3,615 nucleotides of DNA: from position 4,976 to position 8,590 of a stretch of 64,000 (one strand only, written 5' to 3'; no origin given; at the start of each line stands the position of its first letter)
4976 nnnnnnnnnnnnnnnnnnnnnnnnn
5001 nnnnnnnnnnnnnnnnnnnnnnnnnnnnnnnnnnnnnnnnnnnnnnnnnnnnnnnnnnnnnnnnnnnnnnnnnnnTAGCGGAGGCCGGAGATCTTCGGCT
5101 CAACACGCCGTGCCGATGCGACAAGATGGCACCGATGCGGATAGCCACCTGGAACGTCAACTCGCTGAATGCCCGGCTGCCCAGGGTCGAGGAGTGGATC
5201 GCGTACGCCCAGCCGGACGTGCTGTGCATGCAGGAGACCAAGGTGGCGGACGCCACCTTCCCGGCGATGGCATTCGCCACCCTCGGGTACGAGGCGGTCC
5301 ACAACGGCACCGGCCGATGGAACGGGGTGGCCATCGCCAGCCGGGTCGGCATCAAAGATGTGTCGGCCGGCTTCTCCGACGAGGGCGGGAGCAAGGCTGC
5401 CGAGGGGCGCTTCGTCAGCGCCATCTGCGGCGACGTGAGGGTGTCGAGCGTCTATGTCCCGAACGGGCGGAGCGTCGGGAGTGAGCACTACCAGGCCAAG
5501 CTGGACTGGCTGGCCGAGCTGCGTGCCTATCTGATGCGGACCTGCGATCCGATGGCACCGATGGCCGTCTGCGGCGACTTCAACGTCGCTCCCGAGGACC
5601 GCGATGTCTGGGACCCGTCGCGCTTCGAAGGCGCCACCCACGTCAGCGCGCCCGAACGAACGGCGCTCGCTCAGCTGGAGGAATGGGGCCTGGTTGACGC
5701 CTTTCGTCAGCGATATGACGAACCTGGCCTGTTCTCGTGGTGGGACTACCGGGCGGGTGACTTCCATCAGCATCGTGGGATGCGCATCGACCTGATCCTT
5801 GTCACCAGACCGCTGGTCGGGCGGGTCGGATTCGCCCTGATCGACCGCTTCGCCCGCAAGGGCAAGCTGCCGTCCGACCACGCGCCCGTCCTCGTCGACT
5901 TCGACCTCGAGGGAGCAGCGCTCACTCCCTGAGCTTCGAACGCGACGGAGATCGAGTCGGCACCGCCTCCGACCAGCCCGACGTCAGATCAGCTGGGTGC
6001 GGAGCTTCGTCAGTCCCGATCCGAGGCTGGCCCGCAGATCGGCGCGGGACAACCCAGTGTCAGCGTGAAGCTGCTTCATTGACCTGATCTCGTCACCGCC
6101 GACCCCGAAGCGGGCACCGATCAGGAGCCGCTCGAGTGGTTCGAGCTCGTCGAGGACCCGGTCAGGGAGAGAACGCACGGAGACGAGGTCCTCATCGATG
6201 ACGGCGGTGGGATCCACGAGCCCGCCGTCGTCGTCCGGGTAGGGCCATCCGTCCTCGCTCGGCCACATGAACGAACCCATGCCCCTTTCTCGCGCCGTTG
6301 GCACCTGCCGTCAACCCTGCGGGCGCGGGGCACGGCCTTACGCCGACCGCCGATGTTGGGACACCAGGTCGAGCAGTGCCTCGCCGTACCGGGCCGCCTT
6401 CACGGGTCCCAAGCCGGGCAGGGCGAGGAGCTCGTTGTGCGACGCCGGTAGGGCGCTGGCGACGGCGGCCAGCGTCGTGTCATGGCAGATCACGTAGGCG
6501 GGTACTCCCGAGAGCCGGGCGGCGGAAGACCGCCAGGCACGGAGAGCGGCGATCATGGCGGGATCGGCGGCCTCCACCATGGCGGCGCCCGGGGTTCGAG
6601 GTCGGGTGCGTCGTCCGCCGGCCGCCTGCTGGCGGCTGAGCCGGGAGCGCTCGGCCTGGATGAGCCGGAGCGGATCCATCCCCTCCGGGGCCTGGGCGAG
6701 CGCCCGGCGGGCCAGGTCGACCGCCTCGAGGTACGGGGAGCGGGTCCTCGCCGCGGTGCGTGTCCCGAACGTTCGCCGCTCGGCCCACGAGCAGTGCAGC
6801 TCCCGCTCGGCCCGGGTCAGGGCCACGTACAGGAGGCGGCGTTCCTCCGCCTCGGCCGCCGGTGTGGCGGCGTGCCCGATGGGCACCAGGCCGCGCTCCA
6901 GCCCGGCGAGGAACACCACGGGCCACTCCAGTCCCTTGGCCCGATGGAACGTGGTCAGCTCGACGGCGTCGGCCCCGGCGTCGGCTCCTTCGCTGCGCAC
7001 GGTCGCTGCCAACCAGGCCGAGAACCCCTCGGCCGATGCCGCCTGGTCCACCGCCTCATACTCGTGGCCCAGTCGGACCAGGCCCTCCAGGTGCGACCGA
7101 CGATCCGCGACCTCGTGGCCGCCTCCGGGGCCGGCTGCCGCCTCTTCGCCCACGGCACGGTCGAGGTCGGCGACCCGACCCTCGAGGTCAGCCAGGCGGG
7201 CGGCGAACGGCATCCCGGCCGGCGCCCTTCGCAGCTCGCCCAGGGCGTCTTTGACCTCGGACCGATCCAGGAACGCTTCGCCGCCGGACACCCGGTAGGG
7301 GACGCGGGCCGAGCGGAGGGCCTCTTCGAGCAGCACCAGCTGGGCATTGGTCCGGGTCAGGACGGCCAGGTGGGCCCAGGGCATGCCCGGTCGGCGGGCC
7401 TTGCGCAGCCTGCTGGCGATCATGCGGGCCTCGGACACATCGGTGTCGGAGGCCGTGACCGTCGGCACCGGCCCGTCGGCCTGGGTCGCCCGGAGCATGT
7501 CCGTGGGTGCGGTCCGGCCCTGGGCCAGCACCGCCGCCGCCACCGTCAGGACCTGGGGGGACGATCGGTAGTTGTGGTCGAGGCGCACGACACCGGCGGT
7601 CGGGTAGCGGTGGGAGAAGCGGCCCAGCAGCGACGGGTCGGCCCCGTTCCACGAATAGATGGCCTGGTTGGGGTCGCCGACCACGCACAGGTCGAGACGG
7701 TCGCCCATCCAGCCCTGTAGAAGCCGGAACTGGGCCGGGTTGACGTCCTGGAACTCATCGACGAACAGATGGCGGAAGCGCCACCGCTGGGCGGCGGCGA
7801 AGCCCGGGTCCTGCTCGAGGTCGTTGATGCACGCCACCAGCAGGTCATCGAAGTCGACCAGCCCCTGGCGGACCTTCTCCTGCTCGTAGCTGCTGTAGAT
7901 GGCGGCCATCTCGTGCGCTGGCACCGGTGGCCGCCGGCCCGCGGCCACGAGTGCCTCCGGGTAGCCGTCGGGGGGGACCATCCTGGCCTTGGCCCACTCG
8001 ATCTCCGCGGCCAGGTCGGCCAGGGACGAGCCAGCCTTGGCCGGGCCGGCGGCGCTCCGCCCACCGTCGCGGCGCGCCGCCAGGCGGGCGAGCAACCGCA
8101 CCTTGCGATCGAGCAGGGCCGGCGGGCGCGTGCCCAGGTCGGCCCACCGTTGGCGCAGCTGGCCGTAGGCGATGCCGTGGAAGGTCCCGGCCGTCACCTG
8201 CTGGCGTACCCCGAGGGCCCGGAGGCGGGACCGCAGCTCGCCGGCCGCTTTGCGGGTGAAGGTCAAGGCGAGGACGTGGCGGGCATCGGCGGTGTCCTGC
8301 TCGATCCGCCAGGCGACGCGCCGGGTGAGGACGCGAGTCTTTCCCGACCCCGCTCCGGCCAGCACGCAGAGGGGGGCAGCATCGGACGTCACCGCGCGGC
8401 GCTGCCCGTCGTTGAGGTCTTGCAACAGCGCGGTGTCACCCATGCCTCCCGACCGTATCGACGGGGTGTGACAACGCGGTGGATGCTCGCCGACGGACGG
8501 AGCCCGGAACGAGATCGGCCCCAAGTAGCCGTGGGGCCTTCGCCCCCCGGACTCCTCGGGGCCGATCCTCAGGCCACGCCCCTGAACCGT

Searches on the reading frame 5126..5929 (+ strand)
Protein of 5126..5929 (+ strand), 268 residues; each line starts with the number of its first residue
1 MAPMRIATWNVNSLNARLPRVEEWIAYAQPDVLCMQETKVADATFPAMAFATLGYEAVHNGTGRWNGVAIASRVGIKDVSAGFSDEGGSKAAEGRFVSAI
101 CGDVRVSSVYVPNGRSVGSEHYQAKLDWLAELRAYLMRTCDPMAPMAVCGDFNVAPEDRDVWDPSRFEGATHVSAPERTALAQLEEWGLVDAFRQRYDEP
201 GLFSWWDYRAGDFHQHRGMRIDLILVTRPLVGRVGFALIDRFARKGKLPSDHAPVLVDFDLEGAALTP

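Call 66: search_protein_families(library=pfam, proteins=[window:5126-5929:+], max_evalue=0.00001)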
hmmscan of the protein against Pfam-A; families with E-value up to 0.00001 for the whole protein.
window:5126-5929:+ (268 aa): 1 family
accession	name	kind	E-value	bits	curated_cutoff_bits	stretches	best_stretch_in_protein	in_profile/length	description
PF03372.29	Exo_endo_phos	-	3.7e-31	109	24.5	1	7-252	1-225/225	Endonuclease/Exonuclease/phosphatase family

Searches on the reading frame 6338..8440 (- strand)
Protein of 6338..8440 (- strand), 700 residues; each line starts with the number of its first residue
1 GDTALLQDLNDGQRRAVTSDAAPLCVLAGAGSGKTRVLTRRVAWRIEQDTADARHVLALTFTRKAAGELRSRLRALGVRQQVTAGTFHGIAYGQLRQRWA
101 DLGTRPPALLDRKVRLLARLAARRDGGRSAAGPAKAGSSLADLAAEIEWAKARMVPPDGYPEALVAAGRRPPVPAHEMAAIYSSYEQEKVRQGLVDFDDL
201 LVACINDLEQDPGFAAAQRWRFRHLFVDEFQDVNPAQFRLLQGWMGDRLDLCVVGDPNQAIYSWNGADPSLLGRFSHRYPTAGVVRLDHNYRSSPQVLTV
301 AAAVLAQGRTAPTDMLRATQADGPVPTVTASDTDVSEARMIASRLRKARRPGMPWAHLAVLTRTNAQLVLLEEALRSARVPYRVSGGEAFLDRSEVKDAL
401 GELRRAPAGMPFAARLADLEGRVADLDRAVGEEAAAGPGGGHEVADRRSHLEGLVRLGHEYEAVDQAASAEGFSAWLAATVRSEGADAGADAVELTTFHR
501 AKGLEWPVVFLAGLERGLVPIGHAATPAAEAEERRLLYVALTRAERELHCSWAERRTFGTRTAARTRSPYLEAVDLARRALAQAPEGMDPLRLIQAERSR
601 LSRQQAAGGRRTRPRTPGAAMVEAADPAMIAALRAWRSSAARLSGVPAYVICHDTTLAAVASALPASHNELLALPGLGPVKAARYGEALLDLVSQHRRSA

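Call 66: search_protein_families(library=pfam, proteins=[window:6338-8440:-], max_evalue=0.00001)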
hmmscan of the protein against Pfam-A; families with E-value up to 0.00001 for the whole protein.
window:6338-8440:- (700 aa): 7 families
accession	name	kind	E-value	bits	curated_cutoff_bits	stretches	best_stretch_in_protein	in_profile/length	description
PF00580.27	UvrD-helicase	-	4.5e-59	200.8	23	1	9-280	1-271/271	UvrD/REP helicase N-terminal domain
PF13361.12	UvrD_C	-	3e-40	139.1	25.6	2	443-554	233-349/350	UvrD-like helicase C-terminal domain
PF13245.12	AAA_19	-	3.6e-22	79.4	25.1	1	13-263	1-132/134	AAA domain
PF00570.28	HRDC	-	5.1e-18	65.2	23.8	1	628-693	3-68/68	HRDC domain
PF13538.12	UvrD_C_2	-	8.2e-11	42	27.4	1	495-548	4-49/52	UvrD-like helicase C-terminal domain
PF13604.12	AAA_30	-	3.2e-07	30.7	27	0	9-88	2-78/191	AAA domain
PF01443.25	Viral_helicase1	-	7.6e-06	26.3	21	0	486-549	173-225/228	Viral superfamily 1 RNA helicase core domain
